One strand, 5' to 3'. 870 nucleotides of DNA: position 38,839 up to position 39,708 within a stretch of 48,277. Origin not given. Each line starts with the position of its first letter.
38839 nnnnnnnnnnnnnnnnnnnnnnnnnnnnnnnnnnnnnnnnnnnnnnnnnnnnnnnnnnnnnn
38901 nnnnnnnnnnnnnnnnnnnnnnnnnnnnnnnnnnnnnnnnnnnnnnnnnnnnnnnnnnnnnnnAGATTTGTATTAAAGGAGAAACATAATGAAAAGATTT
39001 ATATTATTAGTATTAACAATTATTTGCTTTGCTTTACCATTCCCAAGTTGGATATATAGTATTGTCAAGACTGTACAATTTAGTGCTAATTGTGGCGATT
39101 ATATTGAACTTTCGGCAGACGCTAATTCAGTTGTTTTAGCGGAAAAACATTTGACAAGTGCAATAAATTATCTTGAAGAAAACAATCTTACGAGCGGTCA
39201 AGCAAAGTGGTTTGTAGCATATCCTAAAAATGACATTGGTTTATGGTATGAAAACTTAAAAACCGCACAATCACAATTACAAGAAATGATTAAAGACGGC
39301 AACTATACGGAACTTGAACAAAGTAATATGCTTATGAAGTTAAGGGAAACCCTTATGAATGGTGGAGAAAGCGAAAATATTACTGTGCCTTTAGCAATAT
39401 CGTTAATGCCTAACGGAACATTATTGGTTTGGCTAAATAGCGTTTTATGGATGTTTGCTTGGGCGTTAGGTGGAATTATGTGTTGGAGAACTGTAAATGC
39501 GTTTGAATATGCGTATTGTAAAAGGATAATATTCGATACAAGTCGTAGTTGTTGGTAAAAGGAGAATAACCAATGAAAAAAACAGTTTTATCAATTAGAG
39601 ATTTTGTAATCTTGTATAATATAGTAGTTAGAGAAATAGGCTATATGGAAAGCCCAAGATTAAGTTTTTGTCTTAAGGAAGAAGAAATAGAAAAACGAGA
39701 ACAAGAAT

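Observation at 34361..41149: Promoter-delimited accessory cassette combining regulators, SMC-like ATPase, NAD+ salvage, membrane proteins and RNA repair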

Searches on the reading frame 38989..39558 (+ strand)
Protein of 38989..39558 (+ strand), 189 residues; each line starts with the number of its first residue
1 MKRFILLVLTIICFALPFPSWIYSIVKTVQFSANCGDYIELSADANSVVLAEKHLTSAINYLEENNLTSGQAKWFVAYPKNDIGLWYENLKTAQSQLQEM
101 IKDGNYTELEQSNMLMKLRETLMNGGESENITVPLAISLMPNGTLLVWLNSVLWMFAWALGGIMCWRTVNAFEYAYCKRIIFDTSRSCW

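Call 8: search_protein_families(library=pfam, proteins=[window:38989-39558:+], max_evalue=0.01)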
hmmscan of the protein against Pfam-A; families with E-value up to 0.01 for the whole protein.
window:38989-39558:+ (189 aa): 0 families

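Call 9: search_protein_families(library=phrogs, proteins=[window:38989-39558:+], max_evalue=0.001)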
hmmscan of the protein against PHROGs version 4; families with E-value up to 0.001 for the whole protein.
window:38989-39558:+ (189 aa): 0 families

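Call 33: find_homologous_proteins(query=window:38989-39558:+, max_evalue=0.001)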
Query window:38989-39558:+ (189 aa): 352 proteins with E <= 0.001 among 437 candidates; the best 120 are listed.
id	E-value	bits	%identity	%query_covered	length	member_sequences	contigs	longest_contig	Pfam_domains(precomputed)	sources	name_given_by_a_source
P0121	1.2e-123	428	100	100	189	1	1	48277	-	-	-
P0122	8.1e-96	337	86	92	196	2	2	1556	-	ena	-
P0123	1.0e-93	330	86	92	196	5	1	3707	-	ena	-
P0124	8.6e-76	272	70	92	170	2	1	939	-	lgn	-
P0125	2.1e-75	270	71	92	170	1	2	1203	-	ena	-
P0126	9.5e-75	268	81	79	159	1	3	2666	-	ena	-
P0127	2.7e-69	250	70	86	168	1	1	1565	-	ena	-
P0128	3.8e-69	250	75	82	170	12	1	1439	-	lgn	-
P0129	1.0e-68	249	73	83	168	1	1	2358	-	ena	-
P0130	6.5e-68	246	70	85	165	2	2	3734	-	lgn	-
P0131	1.1e-67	245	71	83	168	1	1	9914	-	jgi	jgi:hypothetical protein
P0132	3.8e-67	243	67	88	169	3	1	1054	-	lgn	-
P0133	8.0e-67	242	67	86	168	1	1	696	-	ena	-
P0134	5.3e-66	240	65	89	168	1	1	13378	-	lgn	-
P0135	2.1e-64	235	65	90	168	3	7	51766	-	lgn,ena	-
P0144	1.7e-58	215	60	87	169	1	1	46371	-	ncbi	-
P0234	3.8e-44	168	52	86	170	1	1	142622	-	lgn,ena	-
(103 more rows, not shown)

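Call 35: find_encoding_contigs(protein=P0135, flank=7000, max_places=3)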
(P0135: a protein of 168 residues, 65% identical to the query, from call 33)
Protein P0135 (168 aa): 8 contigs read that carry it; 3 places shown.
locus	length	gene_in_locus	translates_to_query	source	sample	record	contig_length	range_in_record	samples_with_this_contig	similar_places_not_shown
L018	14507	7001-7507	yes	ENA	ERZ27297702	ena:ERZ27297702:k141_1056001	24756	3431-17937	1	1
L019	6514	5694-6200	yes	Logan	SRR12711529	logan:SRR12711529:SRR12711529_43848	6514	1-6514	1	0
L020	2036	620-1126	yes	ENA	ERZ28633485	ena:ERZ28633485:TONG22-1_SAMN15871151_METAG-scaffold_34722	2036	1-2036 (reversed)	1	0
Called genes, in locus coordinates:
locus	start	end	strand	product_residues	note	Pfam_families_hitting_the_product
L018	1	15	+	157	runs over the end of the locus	-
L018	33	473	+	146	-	PF13384:HTH_23 (faint), PF13518:HTH_28 (faint), PF13551:HTH_29 (faint)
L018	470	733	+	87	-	-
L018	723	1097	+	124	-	PF08769:Spo0A_C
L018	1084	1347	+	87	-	-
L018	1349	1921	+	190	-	-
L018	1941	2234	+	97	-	-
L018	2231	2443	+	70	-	-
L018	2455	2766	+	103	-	-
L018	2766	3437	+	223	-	-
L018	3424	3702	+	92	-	-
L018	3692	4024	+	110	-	-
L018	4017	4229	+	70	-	-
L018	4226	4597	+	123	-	-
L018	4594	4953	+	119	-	-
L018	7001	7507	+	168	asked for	-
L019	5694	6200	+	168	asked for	-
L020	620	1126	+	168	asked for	-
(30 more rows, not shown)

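Call 36: find_encoding_contigs(protein=P0144, flank=7000, max_places=2)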
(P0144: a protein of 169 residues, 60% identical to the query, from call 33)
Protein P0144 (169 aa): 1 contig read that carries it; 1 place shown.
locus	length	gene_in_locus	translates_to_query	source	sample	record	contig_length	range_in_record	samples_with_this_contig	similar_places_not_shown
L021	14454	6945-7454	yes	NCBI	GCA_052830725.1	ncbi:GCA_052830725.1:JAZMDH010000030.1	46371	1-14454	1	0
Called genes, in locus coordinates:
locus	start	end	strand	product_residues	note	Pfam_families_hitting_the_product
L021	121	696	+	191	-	-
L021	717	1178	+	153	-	-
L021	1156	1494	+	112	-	PF08769:Spo0A_C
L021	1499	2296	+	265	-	PF12684:DUF3799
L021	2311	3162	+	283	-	-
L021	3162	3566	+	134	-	PF00436:SSB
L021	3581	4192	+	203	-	PF19789:DUF6273 (weak)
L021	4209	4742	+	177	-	PF19789:DUF6273 (weak)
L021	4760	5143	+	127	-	-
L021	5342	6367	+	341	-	PF00078:RVT_1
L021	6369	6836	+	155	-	PF02732:ERCC4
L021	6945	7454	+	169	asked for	-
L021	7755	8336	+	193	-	PF01807:Zn_ribbon_DnaG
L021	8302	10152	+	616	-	PF06048:DUF927, PF18662:HTH_56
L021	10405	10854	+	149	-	PF03013:Pyr_excise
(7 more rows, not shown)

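Call 37: find_encoding_contigs(protein=P0234, flank=7000, max_places=2)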
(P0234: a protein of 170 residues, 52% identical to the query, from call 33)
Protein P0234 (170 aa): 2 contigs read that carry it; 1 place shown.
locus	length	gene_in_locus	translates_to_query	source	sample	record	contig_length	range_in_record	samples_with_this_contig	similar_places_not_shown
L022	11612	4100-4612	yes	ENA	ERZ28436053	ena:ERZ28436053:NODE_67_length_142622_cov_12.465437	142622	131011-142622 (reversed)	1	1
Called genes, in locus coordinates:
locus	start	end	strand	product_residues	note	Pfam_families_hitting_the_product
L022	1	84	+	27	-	?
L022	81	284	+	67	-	-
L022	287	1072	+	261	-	PF13306:LRR_5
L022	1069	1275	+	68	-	-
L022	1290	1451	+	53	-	-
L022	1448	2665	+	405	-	PF13306:LRR_5, PF13855:LRR_8 (faint), PF13306:LRR_5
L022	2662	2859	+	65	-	-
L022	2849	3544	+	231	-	PF21939:Gp10_C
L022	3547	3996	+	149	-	-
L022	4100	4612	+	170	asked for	-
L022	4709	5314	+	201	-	PF13392:HNH_3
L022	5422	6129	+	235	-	-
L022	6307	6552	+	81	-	-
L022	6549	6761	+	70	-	-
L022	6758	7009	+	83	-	-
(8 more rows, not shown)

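Call 64: search_protein_families(library=padloc, proteins=[window:38989-39558:+], max_evalue=0.001)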
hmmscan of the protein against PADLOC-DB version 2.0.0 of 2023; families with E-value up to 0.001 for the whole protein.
window:38989-39558:+ (189 aa): 0 families

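Call 69: predict_structure(alignment_id=A3)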
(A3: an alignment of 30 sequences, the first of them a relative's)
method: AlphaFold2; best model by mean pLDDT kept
length: 189 residues; sequences in the alignment: 30
mean_pLDDT: 80.7   pTM: 0.66
mean pLDDT of the five models: 80.7, 79.7, 77.7, 76.2, 75.7
residues with pLDDT >= 90: 28; 70-90: 125; 50-70: 36; < 50: 0
segments of 3 or more residues with pLDDT < 50: none
pLDDT, mean of each block of 10 residues (from residue 1): 83 83 79 86 90 93 82 64 83 92 89 89 68 63 72 86 87 77 69
secondary structure, 60 per line:
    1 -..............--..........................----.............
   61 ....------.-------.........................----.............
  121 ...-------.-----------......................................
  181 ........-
elements in order: H2-15 H18-43 H48-64 H83-103 H108-122 H143-188

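Call 72: fold_search(model_id=the predicted structure, library=pdb)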
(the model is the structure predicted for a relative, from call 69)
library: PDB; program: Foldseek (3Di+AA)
matches with E <= 10: 286; with E <= 0.001: 0
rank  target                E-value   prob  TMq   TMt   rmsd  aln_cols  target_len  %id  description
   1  8tb7_R                2.1e-01  0.54  0.30  0.21  14.6       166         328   14  Cryo-EM Structure of GPR61- (released 2023-10-04)
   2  9tmp_A                4.4e-01  0.72  0.30  0.44   5.1        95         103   12  Crystal Structure of Native Cytochrome b562 in complex with the synthetic anti-BRIL antibody BAG2. (released 2026-03-25)
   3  3l1m                  4.6e-01  0.66  0.29  0.43   5.3        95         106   13  Crystal Structure of a Ni-directed Dimer of Cytochrome cb562 with a Quinolate-Histidine Hybrid Coordination Motif (released 2010-04-28)
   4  7ezc_B                5.1e-01  0.57  0.30  0.19   8.4       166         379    9  Adenosine A2a receptor mutant-I92N (released 2022-04-13)
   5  6ot7_A                5.7e-01  0.72  0.30  0.46   4.9        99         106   10  Bimetallic dodecameric cage design 3 (BMC3) from cytochrome cb562 (released 2020-01-29)
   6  3nmj_B                5.7e-01  0.60  0.29  0.43   5.3        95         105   13  Crystal structure of a nickel mediated dimer for the phenanthroline-modified cytochrome cb562 variant, MBP-Phen2 (released 2010-11-24)
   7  5bu7_A                6.4e-01  0.54  0.29  0.42   5.3        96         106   11  Crystal structure of an engineered protein that forms nanotubes with tunable diameters (released 2016-06-08)
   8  5yo3                  6.7e-01  0.60  0.29  0.43   5.0        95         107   13  Crystal Structure of B562RIL with engineered disulfide bond V16C-A29C (released 2018-05-09)
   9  4qin                  6.7e-01  0.41  0.32  0.17  10.9       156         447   12  Structure of the human smoothened receptor in complex with SAG1.5 (released 2014-07-23)
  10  3tol_A                7.1e-01  0.47  0.29  0.41   5.3        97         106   12  Crystal structure of an engineered cytochrome cb562 that forms 1D, Zn-mediated coordination polymers (released 2012-07-04)
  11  4je9_A                7.9e-01  0.51  0.29  0.42   5.2        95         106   10  Crystal structure of an engineered metal-free RIDC1 construct with four interfacial disulfide bonds (released 2013-08-21)
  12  2bc5_A                7.9e-01  0.47  0.28  0.42   5.4        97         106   13  Crystal structure of E. coli cytochrome b562 with engineered c-type heme linkages (released 2006-09-26)
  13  3iq5_A                8.4e-01  0.51  0.29  0.42   5.3        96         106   10  Crystal structure of an engineered metal-free tetrameric cytochrome cb562 complex templated by Zn-coordination (released 2010-06-16)
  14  6wz1_A                8.4e-01  0.47  0.29  0.43   5.2        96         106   10  Mn-bound structure of an engineered protein trimer, TriCyt3 (released 2020-09-16)
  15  6rz4                  8.4e-01  0.23  0.31  0.19  17.3       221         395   12  Crystal structure of cysteinyl leukotriene receptor 1 in complex with pranlukast (released 2019-10-30)
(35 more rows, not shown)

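Call 73: fold_search(model_id=the predicted structure, library=viral)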
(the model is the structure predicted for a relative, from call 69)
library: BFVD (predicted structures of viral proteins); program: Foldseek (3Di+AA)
matches with E <= 10: 152; with E <= 0.001: 0
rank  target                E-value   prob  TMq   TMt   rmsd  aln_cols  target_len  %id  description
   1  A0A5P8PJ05            4.5e-01  0.35  0.23  0.23  18.0       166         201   11  Uncharacterized protein [Stenotrophomonas phage Mendera]
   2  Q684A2                5.3e-01  0.60  0.30  0.43   5.9       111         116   15  (no name in the UniProt tables at hand)
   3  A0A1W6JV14            7.7e-01  0.11  0.18  0.05  23.1       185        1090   11  Tail fiber protein [Vibrio phage pVco-5]
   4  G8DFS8                1.0e+00  0.06  0.16  0.15  22.9       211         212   12  (no name in the UniProt tables at hand)
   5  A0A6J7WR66            1.1e+00  0.33  0.37  0.36   9.9       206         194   14  Uncharacterized protein [uncultured Caudovirales phage]
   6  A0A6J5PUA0            1.1e+00  0.13  0.22  0.23  25.7       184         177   14  Uncharacterized protein [uncultured Caudovirales phage]
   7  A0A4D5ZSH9            1.1e+00  0.06  0.16  0.16  19.5       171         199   13  (no name in the UniProt tables at hand)
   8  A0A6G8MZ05            1.3e+00  0.23  0.25  0.30   9.8       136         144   15  Uncharacterized protein [Cedratvirus kamchatka]
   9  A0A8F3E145            1.4e+00  0.25  0.29  0.27  24.5       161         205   11  Replication-associated protein [Cressdnaviricota sp.]
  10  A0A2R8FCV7            1.4e+00  0.14  0.22  0.34  12.2       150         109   14  Uncharacterized protein [Brazilian cedratvirus IHUMI]
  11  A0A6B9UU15            1.5e+00  0.44  0.33  0.30   5.3       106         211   20  (no name in the UniProt tables at hand)
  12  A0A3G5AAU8            1.5e+00  0.25  0.33  0.29  10.3       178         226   12  Uncharacterized protein [Hyperionvirus sp.]
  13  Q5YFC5                1.6e+00  0.11  0.24  0.15  29.9       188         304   12  Uncharacterized protein [Singapore grouper iridovirus]
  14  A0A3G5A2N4            1.6e+00  0.11  0.22  0.27  19.8       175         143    9  Transmembrane protein [Harvfovirus sp.]
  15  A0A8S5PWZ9            1.8e+00  0.20  0.29  0.31  24.8       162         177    9  Uncharacterized protein [Siphoviridae sp. ctPsO101]
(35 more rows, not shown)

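Call 80: find_related_loci(query=A3, collection=genome_contigs, flank=8000)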
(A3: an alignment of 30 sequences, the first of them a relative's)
Query A3 (189 aa) in genome_contigs; peptide patterns used: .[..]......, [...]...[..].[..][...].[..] (x = any residue, [..] = any of these).
104 stretches matched a pattern; 12 encode a relative of the query (tblastn E <= 1e-3); 12 distinct loci.
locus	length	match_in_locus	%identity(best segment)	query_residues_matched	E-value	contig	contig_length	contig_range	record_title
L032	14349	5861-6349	63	1-166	3e-67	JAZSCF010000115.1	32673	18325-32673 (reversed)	MAG: Acutalibacteraceae bacterium isolate T1900044918_TS20190384.MAGScoT_cleanbin_000008 SGB_3345_k141_805350, whole gen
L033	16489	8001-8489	49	1-163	1e-42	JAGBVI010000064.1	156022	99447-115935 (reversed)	MAG: Paludibacteraceae bacterium isolate RGIG9480 Yak_Cecum-4__c337000, whole genome shotgun sequence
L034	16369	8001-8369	54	17-141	3e-37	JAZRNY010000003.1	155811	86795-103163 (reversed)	MAG: Acutalibacteraceae bacterium isolate T1900045400_YK20190090.MAGScoT_cleanbin_000003 SGB_6975_k141_1147980, whole ge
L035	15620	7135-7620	44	5-160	1e-33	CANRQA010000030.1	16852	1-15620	MAG: uncultured Clostridia bacterium isolate Lapin-017__bin45 genome assembly, contig: Lapin-017__NODE_2029_length_16852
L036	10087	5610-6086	40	5-160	7e-30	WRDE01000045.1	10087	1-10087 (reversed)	MAG: Oscillospiraceae bacterium isolate Lab288P3bin192 Ga0123353_10019472, whole genome shotgun sequence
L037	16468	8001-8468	40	1-165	4e-29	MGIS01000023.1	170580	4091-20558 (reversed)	MAG: Candidatus Wolfebacteria bacterium RIFCSPLOWO2_01_FULL_47_17b rifcsplowo2_01_scaffold_616, whole genome shotgun seq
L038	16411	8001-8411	40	26-167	3e-28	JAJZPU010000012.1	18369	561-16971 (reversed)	MAG: bacterium isolate SKS1.bin17 NODE_5424_length_18369_cov_3.066056, whole genome shotgun sequence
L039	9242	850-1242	35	5-142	8e-22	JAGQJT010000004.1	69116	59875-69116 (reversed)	MAG: Nanoarchaeota archaeon isolate HKST-UBA01 NODE_4_length_69116_cov_6.067368, whole genome shotgun sequence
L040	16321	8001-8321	36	35-141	4e-20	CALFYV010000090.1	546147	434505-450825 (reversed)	MAG TPA_asm: uncultured Bacteriovoracaceae bacterium isolate SRR7515931_bin.52_CONCOCT_v1.1_MAG genome assembly, contig:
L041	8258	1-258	44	59-149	2e-19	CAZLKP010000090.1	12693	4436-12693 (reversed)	MAG TPA_asm: uncultured Bacteroidia bacterium isolate SRP141376_co5_54 genome assembly, contig: NODE_12228_length_12693_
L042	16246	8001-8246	41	60-146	2e-14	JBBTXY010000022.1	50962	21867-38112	MAG: Patescibacteria group bacterium isolate H51-bin041_1 H51_bin041_1_000000000022, whole genome shotgun sequence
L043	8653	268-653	28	11-141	2e-14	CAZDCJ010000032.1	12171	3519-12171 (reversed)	MAG TPA_asm: uncultured Candidatus Saccharibacteria bacterium isolate SRP294416_co1_57 genome assembly, contig: NODE_113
